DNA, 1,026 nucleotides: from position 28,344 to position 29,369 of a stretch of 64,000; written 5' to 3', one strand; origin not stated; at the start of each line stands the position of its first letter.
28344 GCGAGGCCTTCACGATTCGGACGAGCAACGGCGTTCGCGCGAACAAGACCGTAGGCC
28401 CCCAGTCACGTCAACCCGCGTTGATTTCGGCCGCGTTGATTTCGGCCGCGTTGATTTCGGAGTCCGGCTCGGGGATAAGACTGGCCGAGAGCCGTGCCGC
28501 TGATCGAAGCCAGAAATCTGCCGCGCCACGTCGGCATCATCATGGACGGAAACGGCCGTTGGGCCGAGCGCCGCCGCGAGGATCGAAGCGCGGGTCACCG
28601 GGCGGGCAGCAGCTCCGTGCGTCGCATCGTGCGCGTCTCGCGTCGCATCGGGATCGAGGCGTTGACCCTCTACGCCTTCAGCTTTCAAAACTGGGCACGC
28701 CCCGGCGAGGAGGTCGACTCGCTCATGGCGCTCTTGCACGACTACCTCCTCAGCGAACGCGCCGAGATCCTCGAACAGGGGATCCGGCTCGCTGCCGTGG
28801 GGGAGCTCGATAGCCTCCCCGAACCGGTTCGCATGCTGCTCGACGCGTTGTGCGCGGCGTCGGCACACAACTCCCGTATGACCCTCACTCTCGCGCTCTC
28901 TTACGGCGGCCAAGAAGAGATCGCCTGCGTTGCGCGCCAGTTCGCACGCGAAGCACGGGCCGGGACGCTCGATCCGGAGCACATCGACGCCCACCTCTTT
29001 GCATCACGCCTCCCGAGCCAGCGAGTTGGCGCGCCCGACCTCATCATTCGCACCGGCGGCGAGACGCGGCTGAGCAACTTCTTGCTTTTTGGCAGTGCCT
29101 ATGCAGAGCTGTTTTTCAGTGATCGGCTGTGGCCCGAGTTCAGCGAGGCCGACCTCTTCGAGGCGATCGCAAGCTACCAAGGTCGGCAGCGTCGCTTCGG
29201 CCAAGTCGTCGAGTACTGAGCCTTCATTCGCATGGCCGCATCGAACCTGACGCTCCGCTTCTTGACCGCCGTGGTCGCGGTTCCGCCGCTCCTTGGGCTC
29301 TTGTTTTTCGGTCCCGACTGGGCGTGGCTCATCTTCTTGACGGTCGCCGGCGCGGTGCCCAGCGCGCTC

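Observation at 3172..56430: Window-wide rule: short tandem repeats are anchored on CDS boundaries, and their period tracks what they overlap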

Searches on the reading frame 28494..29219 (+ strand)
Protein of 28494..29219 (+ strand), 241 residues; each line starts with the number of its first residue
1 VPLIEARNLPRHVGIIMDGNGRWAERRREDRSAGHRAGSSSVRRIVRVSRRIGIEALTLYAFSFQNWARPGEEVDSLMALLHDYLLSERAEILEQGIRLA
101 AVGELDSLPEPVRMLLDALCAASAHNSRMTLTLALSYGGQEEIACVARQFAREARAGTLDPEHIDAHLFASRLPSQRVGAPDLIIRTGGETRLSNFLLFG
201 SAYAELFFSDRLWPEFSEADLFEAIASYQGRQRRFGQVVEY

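Call 21: search_protein_families(library=pfam, proteins=[window:28494-29219:+])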
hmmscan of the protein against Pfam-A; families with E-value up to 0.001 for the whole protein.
window:28494-29219:+ (241 aa): 1 family
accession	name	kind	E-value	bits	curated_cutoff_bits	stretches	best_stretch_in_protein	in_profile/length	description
PF01255.24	Prenyltransf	-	2.3e-73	246.8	27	1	16-236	1-219/219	Putative undecaprenyl diphosphate synthase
